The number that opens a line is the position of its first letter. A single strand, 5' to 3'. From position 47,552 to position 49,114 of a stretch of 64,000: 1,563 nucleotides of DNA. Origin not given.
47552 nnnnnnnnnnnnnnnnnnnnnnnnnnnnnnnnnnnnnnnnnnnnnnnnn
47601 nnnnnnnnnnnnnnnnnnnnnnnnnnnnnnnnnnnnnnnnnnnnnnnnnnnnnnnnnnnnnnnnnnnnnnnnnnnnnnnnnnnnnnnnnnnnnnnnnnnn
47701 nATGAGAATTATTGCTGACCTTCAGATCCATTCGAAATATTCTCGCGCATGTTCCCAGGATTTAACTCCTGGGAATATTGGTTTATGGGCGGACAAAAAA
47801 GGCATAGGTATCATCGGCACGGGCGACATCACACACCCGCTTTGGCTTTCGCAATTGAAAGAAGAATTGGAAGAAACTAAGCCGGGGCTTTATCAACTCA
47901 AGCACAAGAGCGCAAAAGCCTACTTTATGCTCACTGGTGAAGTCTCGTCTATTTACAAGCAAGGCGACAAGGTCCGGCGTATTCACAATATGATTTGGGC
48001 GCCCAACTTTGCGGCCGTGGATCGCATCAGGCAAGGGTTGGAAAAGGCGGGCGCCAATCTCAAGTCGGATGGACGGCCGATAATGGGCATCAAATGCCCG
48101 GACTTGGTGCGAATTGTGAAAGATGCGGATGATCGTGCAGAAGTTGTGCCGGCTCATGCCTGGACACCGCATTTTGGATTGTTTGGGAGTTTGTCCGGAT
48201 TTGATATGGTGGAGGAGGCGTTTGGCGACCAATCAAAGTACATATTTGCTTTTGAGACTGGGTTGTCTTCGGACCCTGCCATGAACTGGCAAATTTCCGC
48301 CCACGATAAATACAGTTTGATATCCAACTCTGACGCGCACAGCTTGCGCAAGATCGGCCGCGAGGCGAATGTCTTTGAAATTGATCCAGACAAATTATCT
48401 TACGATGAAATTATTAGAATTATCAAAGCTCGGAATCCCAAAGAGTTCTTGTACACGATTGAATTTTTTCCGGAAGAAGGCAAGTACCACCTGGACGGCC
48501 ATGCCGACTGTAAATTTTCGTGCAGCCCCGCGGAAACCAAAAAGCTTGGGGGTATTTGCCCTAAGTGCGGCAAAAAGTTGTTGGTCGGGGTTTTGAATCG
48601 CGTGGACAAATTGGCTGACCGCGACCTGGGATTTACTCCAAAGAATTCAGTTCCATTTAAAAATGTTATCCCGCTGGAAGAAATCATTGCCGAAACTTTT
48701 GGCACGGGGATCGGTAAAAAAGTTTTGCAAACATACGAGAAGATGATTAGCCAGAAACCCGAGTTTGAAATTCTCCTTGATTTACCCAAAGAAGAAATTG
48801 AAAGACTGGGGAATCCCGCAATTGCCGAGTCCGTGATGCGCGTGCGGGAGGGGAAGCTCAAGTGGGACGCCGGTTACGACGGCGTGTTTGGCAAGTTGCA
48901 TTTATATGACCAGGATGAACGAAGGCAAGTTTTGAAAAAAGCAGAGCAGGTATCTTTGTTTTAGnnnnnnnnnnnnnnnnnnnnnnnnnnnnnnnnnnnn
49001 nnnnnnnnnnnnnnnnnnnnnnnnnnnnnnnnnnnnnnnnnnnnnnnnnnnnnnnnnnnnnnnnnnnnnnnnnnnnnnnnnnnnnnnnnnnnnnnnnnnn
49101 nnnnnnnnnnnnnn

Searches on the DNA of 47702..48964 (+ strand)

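Call 22: search_rna_families(sources=[L009, L010, L011, L013, L014, L015], threshold=gathering)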
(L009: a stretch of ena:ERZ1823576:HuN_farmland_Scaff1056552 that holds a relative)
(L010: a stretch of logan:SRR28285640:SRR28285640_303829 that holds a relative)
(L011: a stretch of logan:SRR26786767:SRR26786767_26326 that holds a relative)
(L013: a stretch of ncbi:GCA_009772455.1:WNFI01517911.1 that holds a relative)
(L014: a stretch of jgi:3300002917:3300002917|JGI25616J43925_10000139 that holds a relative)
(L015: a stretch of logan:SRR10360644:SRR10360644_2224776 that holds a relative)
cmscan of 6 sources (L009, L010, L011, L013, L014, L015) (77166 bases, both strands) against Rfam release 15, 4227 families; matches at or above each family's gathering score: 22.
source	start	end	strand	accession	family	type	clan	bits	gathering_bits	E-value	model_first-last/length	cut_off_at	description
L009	1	2039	+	RF02541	LSU_rRNA_bacteria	Gene; rRNA;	CL00112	1576.9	50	0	1008-2925/2925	5'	Bacterial large subunit ribosomal RNA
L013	1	3185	+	RF02541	LSU_rRNA_bacteria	Gene; rRNA;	CL00112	1142.6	50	0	486-2925/2925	5'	Bacterial large subunit ribosomal RNA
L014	1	3185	+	RF02541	LSU_rRNA_bacteria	Gene; rRNA;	CL00112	1142.6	50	0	486-2925/2925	5'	Bacterial large subunit ribosomal RNA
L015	1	203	+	RF02541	LSU_rRNA_bacteria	Gene; rRNA;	CL00112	84.5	50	2.7e-23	2763-2925/2925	5'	Bacterial large subunit ribosomal RNA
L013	3110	3373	+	RF00028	Intron_gpI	Intron;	-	78.6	50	3.4e-18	1-253/253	no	Group I catalytic intron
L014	3110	3373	+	RF00028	Intron_gpI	Intron;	-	78.6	50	3.4e-18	1-253/253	no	Group I catalytic intron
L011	326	441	+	RF00001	5S_rRNA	Gene; rRNA;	CL00113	78.5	38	6.8e-15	1-120/120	no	5S ribosomal RNA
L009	3025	3140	+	RF00001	5S_rRNA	Gene; rRNA;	CL00113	76.7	38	2.1e-14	1-120/120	no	5S ribosomal RNA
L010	1033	1148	+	RF00001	5S_rRNA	Gene; rRNA;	CL00113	75.9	38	3.3e-14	1-120/120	no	5S ribosomal RNA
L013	6330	6445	+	RF00001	5S_rRNA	Gene; rRNA;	CL00113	73.7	38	1.3e-13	1-120/120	no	5S ribosomal RNA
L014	6330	6445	+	RF00001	5S_rRNA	Gene; rRNA;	CL00113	73.7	38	1.3e-13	1-120/120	no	5S ribosomal RNA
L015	1044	1159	+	RF00001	5S_rRNA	Gene; rRNA;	CL00113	73.7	38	1.3e-13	1-120/120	no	5S ribosomal RNA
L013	1666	1979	+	RF00028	Intron_gpI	Intron;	-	64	50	7.7e-14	1-253/253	no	Group I catalytic intron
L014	1666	1979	+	RF00028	Intron_gpI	Intron;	-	64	50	7.7e-14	1-253/253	no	Group I catalytic intron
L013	13182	13265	+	RF00005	tRNA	Gene; tRNA;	CL00001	60.6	29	1.4e-10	1-71/71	no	tRNA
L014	13182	13265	+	RF00005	tRNA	Gene; tRNA;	CL00001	60.6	29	1.4e-10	1-71/71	no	tRNA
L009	15217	15303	+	RF00005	tRNA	Gene; tRNA;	CL00001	59.4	29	3.2e-10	1-71/71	no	tRNA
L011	5249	5333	+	RF00005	tRNA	Gene; tRNA;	CL00001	52.2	29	3e-08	1-71/71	no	tRNA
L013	6005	6073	+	RF00005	tRNA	Gene; tRNA;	CL00001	47.9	29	4.7e-07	1-71/71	no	tRNA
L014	6005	6073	+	RF00005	tRNA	Gene; tRNA;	CL00001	47.9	29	4.7e-07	1-71/71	no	tRNA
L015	719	787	+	RF00005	tRNA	Gene; tRNA;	CL00001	47.9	29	4.7e-07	1-71/71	no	tRNA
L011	10610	10658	+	RF00005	tRNA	Gene; tRNA;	CL00001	32.8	29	0.0067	1-48/71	3'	tRNA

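Call 32: search_rna_families(sources=[L016, L017, L018], threshold=gathering)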
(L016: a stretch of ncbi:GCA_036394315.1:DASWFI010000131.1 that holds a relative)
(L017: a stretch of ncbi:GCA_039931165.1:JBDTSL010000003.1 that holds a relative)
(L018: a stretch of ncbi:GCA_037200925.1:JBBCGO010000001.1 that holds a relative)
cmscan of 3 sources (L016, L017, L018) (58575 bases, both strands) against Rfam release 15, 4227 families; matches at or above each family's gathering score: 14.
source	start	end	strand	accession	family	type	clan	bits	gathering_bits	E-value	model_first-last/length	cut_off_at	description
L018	4164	7538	+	RF02541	LSU_rRNA_bacteria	Gene; rRNA;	CL00112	2274.8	50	0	1-2925/2925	no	Bacterial large subunit ribosomal RNA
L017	1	2028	+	RF02541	LSU_rRNA_bacteria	Gene; rRNA;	CL00112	1499.3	50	0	1102-2925/2925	5'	Bacterial large subunit ribosomal RNA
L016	1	3200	+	RF02541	LSU_rRNA_bacteria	Gene; rRNA;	CL00112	1149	50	0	470-2925/2925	5'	Bacterial large subunit ribosomal RNA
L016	3125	3388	+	RF00028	Intron_gpI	Intron;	-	78.6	50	2.5e-18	1-253/253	no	Group I catalytic intron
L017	2896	3011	+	RF00001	5S_rRNA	Gene; rRNA;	CL00113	74.4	38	6.4e-14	1-120/120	no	5S ribosomal RNA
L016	6345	6460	+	RF00001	5S_rRNA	Gene; rRNA;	CL00113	73.7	38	9.8e-14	1-120/120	no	5S ribosomal RNA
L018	8558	8673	+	RF00001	5S_rRNA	Gene; rRNA;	CL00113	69.5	38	1.2e-12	1-120/120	no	5S ribosomal RNA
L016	1681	1994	+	RF00028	Intron_gpI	Intron;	-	64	50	5.9e-14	1-253/253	no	Group I catalytic intron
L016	13197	13280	+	RF00005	tRNA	Gene; tRNA;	CL00001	60.6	29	1.1e-10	1-71/71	no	tRNA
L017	7533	7617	+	RF00005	tRNA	Gene; tRNA;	CL00001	60.2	29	1.5e-10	1-71/71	no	tRNA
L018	8153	8252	+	RF00005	tRNA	Gene; tRNA;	CL00001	52.6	29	1.8e-08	1-71/71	no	tRNA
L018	14951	15035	+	RF00005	tRNA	Gene; tRNA;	CL00001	52.2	29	2.2e-08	1-71/71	no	tRNA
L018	8271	8343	+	RF00005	tRNA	Gene; tRNA;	CL00001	48.1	29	3e-07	1-71/71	no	tRNA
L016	6020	6088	+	RF00005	tRNA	Gene; tRNA;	CL00001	47.9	29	3.5e-07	1-71/71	no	tRNA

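Call 34: search_rna_families(source=L018, start=7500, end=8700, threshold=evalue, max_evalue=10)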
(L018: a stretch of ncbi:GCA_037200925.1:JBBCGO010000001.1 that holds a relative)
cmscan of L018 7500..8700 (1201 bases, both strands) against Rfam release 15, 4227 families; matches with E-value up to 10: 11.
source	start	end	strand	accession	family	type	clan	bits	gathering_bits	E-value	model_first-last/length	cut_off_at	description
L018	8558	8673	+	RF00001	5S_rRNA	Gene; rRNA;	CL00113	69.5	38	2.6e-14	1-120/120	no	5S ribosomal RNA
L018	8153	8252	+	RF00005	tRNA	Gene; tRNA;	CL00001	52.6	29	3.6e-10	1-71/71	no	tRNA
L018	8271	8343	+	RF00005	tRNA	Gene; tRNA;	CL00001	48.1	29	6.1e-09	1-71/71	no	tRNA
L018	7542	7598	+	RF03722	MIR4378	Gene; miRNA;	-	19.4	90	1.6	1-91/91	no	MIR4378 microRNA precursor family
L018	8381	8526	+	RF02625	WsnRNA46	Gene; sRNA;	-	17.7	65.3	2.7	1-151/151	no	Wolbachia sRNA 46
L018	8225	8294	+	RF02553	YrlA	Gene; sRNA;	-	17.6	69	1.3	28-81/114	no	Y RNA-like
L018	7747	7851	+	RF04289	mir-3596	Gene; miRNA;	CL00148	17.4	96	3.7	1-82/82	no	mir-3596 microRNA precursor family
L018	8312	8372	+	RF04360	psbT-asRNA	Gene; antisense;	-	16.1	48.5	4.2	1-38/38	no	Plastid psbT antisense RNA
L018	8408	8469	+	RF00972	mir-651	Gene; miRNA;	-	16.1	106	7.2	15-72/86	no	mir-651 microRNA precursor family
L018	7534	7607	+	RF00557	L10_leader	Cis-reg; leader;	-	15.7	44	9.1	1-138/138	no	Ribosomal protein L10 leader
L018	8227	8328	+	RF04321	tmRNA_permuted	Gene;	-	12.6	47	5.3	35-105/213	no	permuted transfer-messenger RNA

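Call 74: search_with_rna_model(model_id=R2, sources=[L038, L039, L040], max_evalue=1)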
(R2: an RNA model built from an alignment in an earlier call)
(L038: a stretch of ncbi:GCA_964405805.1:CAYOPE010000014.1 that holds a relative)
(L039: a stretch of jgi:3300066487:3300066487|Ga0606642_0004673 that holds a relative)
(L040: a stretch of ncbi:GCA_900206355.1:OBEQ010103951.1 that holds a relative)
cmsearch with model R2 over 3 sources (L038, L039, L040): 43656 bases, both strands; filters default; matches with E-value up to 1: 2.
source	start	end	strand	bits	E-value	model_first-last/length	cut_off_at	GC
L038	804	950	+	14.2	0.021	1-185/185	no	0.53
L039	6799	6945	+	10.6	0.17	1-185/185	no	0.56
